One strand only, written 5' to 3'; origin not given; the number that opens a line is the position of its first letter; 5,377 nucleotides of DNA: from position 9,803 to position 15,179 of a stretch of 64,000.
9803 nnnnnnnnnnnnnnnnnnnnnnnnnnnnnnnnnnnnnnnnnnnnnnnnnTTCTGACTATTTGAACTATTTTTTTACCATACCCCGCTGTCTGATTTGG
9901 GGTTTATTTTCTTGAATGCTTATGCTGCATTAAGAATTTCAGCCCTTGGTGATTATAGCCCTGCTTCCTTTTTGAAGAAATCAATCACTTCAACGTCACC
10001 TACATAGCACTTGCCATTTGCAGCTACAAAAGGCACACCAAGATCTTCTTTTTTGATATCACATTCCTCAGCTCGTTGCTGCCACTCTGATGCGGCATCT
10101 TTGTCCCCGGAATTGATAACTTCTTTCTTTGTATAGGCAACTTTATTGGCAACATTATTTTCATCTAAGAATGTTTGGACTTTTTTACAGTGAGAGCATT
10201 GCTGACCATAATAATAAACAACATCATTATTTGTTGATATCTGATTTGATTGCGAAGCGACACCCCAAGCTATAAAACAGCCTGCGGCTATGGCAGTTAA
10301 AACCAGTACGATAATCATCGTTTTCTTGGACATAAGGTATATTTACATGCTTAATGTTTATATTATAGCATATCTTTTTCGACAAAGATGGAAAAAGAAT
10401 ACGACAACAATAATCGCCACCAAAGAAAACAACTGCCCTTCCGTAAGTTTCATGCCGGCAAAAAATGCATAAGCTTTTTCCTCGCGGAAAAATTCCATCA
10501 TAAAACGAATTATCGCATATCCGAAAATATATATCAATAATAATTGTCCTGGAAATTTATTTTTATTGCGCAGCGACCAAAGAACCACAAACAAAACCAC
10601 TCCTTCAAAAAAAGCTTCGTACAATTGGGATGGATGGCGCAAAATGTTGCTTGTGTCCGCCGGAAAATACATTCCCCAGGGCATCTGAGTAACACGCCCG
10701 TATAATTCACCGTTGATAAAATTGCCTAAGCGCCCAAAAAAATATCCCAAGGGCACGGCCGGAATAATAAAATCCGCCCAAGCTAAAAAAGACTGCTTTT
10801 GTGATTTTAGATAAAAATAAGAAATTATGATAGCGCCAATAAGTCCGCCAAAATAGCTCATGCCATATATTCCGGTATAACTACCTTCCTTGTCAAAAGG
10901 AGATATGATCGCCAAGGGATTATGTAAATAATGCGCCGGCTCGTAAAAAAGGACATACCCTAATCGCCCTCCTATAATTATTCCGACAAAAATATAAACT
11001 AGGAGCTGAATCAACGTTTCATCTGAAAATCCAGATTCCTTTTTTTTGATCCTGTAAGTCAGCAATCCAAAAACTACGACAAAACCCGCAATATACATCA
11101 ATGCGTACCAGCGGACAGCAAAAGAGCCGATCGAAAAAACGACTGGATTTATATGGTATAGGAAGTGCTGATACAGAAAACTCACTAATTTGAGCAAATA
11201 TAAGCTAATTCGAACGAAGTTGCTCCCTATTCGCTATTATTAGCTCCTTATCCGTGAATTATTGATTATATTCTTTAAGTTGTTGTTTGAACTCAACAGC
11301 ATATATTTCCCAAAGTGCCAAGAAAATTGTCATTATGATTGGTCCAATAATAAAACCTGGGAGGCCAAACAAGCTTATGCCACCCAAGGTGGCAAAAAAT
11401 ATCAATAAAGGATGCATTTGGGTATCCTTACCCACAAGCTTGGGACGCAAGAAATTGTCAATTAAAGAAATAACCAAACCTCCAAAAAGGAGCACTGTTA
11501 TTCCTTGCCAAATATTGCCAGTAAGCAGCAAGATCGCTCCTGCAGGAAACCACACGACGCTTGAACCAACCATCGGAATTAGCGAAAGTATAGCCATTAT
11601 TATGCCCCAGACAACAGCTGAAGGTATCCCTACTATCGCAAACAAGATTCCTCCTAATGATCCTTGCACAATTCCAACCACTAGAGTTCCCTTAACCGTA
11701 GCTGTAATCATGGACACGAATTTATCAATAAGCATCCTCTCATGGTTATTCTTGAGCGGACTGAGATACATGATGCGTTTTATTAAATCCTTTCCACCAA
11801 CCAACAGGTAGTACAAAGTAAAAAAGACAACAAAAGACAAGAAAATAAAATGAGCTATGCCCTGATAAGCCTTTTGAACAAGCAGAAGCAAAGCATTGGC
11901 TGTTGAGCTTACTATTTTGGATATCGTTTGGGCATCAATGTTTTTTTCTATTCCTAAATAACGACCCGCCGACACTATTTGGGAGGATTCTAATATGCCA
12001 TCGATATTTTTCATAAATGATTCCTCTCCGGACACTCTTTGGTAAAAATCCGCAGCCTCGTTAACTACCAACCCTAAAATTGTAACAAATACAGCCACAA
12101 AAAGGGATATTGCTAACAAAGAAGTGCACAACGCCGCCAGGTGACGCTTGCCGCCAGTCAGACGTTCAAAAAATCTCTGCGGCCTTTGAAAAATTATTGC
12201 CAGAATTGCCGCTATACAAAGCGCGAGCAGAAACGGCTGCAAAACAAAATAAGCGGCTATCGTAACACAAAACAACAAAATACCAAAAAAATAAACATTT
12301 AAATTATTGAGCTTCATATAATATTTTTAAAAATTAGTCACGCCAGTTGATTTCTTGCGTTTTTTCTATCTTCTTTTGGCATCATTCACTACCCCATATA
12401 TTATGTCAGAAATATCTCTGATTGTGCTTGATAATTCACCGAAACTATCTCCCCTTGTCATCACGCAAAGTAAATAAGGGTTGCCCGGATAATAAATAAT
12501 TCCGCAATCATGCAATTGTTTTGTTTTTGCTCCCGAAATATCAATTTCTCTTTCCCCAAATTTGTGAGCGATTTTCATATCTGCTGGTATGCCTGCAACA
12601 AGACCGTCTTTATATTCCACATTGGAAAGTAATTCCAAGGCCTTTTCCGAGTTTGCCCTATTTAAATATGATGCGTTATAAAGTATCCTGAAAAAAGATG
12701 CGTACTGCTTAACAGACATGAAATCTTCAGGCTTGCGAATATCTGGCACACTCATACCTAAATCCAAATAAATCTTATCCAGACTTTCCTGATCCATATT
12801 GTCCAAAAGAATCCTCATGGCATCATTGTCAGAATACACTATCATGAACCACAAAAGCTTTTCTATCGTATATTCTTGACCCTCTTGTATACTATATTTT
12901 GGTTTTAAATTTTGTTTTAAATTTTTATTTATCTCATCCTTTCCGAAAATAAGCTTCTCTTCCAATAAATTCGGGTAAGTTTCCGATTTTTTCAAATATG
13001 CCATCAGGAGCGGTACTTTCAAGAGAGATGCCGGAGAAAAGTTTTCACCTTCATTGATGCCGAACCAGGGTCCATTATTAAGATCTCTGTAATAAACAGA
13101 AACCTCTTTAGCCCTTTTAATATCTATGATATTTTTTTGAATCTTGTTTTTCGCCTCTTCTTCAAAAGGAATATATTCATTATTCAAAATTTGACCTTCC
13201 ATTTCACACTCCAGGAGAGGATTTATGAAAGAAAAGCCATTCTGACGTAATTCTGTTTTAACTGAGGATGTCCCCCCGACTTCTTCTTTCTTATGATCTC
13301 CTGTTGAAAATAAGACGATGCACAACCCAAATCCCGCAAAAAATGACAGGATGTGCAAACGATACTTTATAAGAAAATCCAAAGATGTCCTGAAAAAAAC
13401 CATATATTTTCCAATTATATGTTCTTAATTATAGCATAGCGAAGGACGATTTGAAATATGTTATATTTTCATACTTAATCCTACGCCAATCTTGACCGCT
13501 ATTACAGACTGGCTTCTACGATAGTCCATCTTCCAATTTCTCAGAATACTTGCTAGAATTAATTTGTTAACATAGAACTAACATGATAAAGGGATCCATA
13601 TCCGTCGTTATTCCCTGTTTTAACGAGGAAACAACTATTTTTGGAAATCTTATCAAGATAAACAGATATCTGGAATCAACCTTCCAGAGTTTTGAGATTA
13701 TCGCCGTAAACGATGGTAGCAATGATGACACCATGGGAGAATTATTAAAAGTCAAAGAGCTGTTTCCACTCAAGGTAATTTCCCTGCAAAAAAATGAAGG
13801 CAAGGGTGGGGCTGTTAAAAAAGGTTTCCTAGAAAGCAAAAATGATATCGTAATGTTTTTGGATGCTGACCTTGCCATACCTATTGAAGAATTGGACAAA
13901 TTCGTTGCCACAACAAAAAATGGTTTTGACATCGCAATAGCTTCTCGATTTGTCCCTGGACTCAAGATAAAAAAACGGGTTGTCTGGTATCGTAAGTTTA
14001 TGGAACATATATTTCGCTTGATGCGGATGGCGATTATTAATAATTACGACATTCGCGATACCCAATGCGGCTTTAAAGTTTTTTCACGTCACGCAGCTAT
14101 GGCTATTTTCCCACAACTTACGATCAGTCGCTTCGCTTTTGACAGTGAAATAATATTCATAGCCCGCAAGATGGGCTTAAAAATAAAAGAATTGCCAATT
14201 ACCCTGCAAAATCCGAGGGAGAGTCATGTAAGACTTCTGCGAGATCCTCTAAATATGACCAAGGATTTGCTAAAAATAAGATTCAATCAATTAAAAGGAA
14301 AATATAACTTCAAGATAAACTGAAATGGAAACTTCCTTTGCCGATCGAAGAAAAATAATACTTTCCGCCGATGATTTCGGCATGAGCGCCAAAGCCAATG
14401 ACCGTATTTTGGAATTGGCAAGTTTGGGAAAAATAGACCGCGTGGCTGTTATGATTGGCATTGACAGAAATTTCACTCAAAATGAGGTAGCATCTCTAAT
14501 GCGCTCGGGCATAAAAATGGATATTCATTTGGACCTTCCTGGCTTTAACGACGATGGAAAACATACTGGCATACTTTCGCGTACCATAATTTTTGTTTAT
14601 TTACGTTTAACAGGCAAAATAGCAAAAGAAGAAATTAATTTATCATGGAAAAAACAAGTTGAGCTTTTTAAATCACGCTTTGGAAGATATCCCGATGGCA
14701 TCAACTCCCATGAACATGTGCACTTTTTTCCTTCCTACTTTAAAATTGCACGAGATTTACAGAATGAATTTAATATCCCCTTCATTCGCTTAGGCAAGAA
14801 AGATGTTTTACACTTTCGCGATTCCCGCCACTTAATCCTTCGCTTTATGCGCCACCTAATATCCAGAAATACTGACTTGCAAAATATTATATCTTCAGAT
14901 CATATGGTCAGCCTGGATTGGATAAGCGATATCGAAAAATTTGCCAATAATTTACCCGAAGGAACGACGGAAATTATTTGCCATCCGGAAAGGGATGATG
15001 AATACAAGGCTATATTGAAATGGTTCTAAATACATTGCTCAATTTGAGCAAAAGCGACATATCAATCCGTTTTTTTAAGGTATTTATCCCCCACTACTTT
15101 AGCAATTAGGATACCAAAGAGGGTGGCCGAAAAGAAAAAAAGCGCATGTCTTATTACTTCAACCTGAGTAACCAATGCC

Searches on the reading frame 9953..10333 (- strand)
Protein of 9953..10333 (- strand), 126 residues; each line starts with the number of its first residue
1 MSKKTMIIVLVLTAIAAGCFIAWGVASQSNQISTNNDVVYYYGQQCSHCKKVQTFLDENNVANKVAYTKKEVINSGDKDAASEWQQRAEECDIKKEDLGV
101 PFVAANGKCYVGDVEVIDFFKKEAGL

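Call 6: search_protein_families(library=pfam, proteins=[window:9953-10333:-], max_evalue=10)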
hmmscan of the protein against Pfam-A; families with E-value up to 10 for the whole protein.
window:9953-10333:- (126 aa): 4 families
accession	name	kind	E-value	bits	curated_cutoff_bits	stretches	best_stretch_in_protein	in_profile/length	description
PF00462.30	Glutaredoxin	-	0.00096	19.8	22.9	1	38-71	1-30/60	Glutaredoxin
PF00085.26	Thioredoxin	-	0.012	16.1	23.5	1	35-61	19-45/103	Thioredoxin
PF13185.12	GAF_2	-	0.038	14.6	28.6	1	40-108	36-101/136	GAF domain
PF03258.20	Baculo_FP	-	0.065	13.9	24.7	1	74-101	48-75/85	Baculovirus FP protein domain 1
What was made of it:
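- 9953..10333 (-): Membrane-anchored glutaredoxin/thioredoxin-fold protein with C46-S-H-C49 (10187-10198), directly upstream of par2. Pfam Glutaredoxin E=9.6e-4 and Thioredoxin E=0.012 (call 6).
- On DsbA-like thiol oxidase (neighbouring gene 9953-10333): Glutaredoxin E=9.6e-4 and Thioredoxin E=0.012, both below the cut-offs (call 6).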

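Call 18: search_protein_families(library=ncbifam, proteins=[window:9953-10333:-], max_evalue=10)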
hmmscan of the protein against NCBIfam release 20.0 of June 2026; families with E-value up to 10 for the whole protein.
window:9953-10333:- (126 aa): 12 families
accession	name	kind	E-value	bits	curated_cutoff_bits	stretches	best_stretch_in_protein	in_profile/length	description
TIGR02196.1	GlrX_YruB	hypoth_equivalog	0.0049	17.3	88.55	1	38-109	2-60/74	glutaredoxin-like protein, YruB-family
NF041106.1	ArsC_rel_Se_1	subfamily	0.0054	17.3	85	1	40-75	4-40/107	ArsC family (seleno)protein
TIGR01617.1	arsC_related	subfamily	0.0067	16.7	75.05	1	40-73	3-36/117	Spx/MgsR family RNA polymerase-binding regulatory protein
TIGR02181.1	GRX_bact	equivalog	0.02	15.1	90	1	38-90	1-47/80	glutaredoxin 3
NF011626.0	PRK15052.1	equivalog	0.022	13.5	579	1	33-98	45-109/421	tagatose-bisphosphate aldolase subunit GatZ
TIGR02180.1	GRX_euk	equivalog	0.029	14.6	87.25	1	38-71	1-32/84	glutaredoxin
NF007858.0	PRK10568.1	equivalog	0.036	13.7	174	1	3-77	9-81/206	molecular chaperone OsmY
NF009210.0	PRK12559.1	equivalog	0.038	14.1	159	1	38-74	2-34/131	transcriptional regulator SpxA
NF005615.0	PRK07370.1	equivalog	0.039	13.2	391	1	11-57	11-57/259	enoyl-ACP reductase FabI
TIGR01126.1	pdi_dom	equivalog_domain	0.047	14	107.2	1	34-89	14-65/105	protein disulfide-isomerase domain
NF047363.1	Zn_ribbon_CdsZ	equivalog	0.063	12.7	275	1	3-70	186-247/251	zinc ribbon domain regulatory protein CdsZ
TIGR02738.1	TrbB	equivalog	0.1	12.3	132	1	32-57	48-73/153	type-F conjugative transfer system pilin assembly thiol-disulfide isomerase TrbB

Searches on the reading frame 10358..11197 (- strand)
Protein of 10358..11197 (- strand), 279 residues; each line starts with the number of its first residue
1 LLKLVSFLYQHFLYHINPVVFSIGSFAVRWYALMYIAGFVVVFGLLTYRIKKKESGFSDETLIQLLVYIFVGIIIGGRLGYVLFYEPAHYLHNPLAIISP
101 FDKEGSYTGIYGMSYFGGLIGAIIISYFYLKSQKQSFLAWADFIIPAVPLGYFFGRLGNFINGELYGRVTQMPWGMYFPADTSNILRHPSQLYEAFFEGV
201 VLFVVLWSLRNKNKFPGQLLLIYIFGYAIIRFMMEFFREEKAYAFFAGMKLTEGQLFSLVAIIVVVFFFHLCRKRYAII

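Call 15: search_protein_families(library=pfam, proteins=[window:10358-11197:-], max_evalue=0.001)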
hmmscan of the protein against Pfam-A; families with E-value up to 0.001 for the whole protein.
window:10358-11197:- (279 aa): 1 family
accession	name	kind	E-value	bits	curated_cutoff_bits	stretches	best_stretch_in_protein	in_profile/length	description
PF01790.23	LGT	-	6.1e-70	235.7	24.9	1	18-269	1-238/240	Prolipoprotein diacylglyceryl transferase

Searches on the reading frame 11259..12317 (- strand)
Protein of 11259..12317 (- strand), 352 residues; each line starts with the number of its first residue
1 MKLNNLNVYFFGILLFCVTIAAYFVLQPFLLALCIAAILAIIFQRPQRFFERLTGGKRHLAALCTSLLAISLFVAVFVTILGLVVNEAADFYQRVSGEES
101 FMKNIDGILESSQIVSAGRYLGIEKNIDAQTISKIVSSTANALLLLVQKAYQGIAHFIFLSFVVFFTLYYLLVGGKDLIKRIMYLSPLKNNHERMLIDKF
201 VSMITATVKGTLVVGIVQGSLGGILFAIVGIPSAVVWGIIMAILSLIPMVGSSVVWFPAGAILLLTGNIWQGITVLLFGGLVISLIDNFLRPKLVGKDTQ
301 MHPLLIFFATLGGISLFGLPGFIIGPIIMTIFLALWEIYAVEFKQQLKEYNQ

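Call 15: search_protein_families(library=pfam, proteins=[window:11259-12317:-], max_evalue=0.001)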
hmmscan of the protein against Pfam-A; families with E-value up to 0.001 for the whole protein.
window:11259-12317:- (352 aa): 1 family
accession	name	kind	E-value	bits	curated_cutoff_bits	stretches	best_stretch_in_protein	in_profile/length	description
PF01594.21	AI-2E_transport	-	4.7e-53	180.9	34.3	1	12-339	4-326/327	AI-2E family transporter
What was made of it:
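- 10358..12317 (-): Conserved upstream neighbours: Lgt prolipoprotein diacylglyceryl transferase (10358-11197) and AI-2E family transporter (11259-12317). Pfam (call 15).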

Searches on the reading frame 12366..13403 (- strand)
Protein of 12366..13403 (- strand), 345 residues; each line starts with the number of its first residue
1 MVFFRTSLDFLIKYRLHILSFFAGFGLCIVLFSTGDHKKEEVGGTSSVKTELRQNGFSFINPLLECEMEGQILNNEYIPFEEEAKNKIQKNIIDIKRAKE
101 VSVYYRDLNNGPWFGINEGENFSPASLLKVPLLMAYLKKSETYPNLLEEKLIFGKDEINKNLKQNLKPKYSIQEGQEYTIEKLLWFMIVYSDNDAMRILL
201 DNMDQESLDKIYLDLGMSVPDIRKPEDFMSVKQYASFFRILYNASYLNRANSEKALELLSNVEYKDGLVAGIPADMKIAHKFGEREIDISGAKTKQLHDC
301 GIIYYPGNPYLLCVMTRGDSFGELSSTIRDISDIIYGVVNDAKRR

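Call 15: search_protein_families(library=pfam, proteins=[window:12366-13403:-], max_evalue=0.001)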
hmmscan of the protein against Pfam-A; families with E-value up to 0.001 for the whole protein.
window:12366-13403:- (345 aa): 1 family
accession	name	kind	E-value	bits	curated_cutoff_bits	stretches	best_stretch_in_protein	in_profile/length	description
PF13354.11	Beta-lactamase2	-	6.3e-38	130.7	22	1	102-316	1-214/214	Beta-lactamase enzyme family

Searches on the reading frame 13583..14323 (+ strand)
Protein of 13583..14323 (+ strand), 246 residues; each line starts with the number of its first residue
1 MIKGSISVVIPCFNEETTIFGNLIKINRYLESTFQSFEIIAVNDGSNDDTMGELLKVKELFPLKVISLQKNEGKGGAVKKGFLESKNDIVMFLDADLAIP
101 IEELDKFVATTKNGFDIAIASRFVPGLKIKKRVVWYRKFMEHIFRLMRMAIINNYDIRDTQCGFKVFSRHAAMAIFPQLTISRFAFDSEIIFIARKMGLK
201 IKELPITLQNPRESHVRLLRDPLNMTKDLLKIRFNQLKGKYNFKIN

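Call 55: search_protein_families(library=pfam, proteins=[window:13583-14323:+], max_evalue=0.0001)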
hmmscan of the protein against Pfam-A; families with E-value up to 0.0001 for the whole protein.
window:13583-14323:+ (246 aa): 3 families
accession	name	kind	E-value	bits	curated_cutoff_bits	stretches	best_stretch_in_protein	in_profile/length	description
PF00535.33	Glycos_transf_2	-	5e-25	88.8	23.3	1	7-174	1-166/168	Glycosyl transferase family 2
PF10111.15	Glyco_tranf_2_2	-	1.5e-07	31.7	27.3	1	7-109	1-104/276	Glycosyltransferase like family 2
PF13641.12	Glyco_tranf_2_3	-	3.8e-07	30.8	27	1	6-201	3-201/230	Glycosyltransferase like family 2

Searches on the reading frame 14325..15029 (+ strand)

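Call 55: search_protein_families(library=pfam, proteins=[window:14325-15029:+], max_evalue=0.0001)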
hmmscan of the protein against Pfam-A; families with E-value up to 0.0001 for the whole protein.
window:14325-15029:+ (234 aa): 1 family
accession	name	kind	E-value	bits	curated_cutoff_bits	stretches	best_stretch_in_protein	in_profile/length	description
PF04794.17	YdjC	-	7.8e-24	85.4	29.7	1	10-225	1-231/266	YdjC-like protein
